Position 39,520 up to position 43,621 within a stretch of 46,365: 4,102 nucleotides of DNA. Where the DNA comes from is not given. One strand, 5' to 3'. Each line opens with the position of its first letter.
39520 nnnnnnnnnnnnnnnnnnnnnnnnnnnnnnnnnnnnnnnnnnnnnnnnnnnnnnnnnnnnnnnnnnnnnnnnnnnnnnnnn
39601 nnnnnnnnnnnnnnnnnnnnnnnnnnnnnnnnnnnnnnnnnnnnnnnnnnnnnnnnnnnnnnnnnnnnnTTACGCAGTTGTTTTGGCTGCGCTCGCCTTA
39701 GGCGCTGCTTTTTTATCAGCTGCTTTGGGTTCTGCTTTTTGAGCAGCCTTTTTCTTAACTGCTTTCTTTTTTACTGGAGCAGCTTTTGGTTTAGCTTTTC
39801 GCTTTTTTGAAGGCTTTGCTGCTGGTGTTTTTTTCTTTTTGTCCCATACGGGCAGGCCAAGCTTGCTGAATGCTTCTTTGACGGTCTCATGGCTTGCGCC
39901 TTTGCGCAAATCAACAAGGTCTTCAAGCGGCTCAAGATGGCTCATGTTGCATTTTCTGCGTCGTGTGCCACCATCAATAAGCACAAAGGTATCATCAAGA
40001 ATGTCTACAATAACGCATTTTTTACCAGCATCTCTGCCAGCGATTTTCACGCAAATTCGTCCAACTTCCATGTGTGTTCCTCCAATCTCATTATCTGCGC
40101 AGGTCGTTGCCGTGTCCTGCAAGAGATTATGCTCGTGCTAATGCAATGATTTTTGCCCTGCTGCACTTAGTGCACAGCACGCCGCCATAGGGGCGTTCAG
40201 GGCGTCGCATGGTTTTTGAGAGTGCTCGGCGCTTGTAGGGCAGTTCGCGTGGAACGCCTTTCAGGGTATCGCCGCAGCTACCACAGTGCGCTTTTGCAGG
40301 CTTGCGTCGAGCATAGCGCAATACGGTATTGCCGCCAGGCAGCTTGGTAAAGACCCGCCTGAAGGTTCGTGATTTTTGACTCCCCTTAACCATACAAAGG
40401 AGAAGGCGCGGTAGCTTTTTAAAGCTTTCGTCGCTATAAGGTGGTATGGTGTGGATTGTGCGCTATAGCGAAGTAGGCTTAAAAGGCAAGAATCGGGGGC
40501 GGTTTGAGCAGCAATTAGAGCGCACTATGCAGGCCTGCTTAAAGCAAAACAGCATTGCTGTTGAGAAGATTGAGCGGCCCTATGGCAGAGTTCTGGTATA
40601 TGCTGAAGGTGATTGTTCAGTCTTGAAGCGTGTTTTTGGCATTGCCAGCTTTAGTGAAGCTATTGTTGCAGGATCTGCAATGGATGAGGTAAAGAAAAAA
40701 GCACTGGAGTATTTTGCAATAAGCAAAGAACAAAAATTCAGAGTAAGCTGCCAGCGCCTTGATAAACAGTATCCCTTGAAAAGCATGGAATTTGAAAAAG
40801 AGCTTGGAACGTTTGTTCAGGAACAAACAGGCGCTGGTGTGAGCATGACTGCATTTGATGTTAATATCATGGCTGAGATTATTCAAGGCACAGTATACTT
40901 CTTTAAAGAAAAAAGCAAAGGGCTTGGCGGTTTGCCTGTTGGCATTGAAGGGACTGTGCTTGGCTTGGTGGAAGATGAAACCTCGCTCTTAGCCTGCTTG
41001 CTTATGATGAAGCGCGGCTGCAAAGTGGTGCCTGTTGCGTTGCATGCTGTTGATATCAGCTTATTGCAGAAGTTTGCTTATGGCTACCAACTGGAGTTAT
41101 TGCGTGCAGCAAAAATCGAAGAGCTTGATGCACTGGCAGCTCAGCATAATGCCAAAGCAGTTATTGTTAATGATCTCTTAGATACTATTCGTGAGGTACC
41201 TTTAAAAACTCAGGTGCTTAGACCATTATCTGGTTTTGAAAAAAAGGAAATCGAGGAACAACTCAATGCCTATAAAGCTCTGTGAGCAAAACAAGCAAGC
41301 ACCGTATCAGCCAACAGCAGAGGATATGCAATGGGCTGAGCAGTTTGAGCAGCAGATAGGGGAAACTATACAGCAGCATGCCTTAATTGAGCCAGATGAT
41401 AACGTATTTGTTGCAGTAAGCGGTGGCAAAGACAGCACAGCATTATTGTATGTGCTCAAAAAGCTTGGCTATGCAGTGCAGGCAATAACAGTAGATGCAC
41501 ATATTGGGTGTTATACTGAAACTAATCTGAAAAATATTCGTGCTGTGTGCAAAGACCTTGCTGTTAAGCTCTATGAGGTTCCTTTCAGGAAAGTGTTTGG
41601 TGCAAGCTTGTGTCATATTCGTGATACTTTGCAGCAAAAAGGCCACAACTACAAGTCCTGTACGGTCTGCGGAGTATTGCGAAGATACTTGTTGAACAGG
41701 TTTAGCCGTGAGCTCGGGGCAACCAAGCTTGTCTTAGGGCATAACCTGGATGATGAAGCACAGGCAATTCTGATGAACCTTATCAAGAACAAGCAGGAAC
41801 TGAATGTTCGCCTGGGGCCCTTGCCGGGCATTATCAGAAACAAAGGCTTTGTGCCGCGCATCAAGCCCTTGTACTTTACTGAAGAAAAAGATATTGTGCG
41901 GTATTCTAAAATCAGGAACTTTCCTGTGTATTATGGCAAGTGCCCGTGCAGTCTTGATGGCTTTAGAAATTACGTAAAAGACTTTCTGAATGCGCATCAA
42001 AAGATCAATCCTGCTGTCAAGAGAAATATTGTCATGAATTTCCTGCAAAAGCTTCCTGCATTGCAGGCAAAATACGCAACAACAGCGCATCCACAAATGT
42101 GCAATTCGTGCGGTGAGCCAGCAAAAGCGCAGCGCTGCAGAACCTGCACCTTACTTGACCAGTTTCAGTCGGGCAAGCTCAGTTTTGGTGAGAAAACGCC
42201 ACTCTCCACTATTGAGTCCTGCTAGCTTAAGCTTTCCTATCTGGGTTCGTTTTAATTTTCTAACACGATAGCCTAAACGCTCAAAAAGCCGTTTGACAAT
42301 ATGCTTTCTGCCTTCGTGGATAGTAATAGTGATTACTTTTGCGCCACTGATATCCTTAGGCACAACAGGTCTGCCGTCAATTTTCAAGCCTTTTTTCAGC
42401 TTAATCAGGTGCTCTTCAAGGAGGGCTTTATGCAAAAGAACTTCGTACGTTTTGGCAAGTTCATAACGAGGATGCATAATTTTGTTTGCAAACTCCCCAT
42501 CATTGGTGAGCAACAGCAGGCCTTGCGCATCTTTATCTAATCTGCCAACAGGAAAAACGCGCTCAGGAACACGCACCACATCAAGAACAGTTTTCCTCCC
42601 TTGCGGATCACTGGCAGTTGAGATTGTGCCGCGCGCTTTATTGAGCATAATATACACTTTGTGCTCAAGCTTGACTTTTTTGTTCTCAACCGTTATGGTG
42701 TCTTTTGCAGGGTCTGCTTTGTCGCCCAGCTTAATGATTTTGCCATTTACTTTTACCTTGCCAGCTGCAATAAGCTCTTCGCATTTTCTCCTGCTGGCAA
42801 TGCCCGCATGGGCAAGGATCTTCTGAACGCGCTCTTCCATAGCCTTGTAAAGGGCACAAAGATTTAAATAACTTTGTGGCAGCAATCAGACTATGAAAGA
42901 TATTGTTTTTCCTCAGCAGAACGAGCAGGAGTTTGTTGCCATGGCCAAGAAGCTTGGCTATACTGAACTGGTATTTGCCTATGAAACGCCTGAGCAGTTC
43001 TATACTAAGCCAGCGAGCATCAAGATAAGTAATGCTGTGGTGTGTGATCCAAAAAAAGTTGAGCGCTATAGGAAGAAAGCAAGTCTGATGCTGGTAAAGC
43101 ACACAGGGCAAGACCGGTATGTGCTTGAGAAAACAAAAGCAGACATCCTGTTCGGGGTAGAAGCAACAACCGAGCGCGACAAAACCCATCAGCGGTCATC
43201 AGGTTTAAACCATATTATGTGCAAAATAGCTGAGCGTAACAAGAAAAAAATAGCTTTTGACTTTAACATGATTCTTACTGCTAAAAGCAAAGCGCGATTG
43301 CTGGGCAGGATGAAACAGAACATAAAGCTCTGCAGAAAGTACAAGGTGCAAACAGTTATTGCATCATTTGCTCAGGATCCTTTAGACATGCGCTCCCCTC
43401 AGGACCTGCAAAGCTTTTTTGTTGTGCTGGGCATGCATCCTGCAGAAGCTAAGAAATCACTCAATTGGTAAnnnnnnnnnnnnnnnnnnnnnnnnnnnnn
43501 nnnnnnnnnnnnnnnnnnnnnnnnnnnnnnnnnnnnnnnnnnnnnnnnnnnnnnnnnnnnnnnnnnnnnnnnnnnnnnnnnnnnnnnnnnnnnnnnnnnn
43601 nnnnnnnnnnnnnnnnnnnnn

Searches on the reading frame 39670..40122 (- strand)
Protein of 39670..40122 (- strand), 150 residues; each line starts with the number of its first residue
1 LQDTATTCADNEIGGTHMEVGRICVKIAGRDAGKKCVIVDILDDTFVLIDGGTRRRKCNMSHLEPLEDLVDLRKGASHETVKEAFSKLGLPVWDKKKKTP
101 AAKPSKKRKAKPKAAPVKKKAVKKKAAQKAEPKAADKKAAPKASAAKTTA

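Call 71: search_protein_families(library=pfam, proteins=[window:39670-40122:-], max_evalue=0.00001)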
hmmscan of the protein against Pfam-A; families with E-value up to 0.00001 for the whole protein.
window:39670-40122:- (150 aa): 1 family
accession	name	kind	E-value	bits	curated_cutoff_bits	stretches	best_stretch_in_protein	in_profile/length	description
PF00467.35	KOW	-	9.8e-07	28.8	22.3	1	20-50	1-32/32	KOW motif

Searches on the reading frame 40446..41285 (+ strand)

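Call 71: search_protein_families(library=pfam, proteins=[window:40446-41285:+], max_evalue=0.00001)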
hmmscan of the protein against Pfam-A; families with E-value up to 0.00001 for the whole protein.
window:40446-41285:+ (279 aa): 2 families
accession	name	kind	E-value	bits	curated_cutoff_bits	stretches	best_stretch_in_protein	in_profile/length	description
PF22025.1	ThiI_fer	-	5.5e-16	59.2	25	1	3-70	2-72/72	ThiI ferredoxin-like domain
PF02926.22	THUMP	-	5.1e-09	36.8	20.6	1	79-152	4-81/84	THUMP domain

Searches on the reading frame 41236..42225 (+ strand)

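Call 71: search_protein_families(library=pfam, proteins=[window:41236-42225:+], max_evalue=0.00001)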
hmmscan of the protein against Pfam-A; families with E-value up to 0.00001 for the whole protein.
window:41236-42225:+ (329 aa): 3 families
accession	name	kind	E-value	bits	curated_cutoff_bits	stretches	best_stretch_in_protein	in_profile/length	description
PF01171.26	ATP_bind_3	-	2.5e-12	47.3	27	1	57-228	2-160/182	PP-loop family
PF03054.22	tRNA_Me_trans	-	6.3e-09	36.2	20.6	1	56-172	2-129/202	tRNA methyl transferase HUP domain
PF06508.19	QueC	-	1.5e-06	28.3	22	1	58-140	3-86/210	Queuosine biosynthesis protein QueC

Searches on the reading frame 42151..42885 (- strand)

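Call 71: search_protein_families(library=pfam, proteins=[window:42151-42885:-], max_evalue=0.00001)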
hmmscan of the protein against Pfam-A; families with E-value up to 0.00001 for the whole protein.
window:42151-42885:- (244 aa): 2 families
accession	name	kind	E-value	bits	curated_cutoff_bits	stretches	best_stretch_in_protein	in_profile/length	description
PF00849.27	PseudoU_synth_2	-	1.5e-17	64.6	26.8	1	78-202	2-151/152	RNA pseudouridylate synthase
PF01479.30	S4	-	1.2e-11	44.5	22.8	1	18-58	1-43/48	S4 domain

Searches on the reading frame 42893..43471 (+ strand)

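Call 71: search_protein_families(library=pfam, proteins=[window:42893-43471:+], max_evalue=0.00001)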
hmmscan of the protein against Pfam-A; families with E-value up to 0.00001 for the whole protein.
window:42893-43471:+ (192 aa): 1 family
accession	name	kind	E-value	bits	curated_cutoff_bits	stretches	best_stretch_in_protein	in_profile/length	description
PF01876.22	RNase_P_p30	-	2.1e-14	53.9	35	1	56-190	82-211/214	RNase P subunit p30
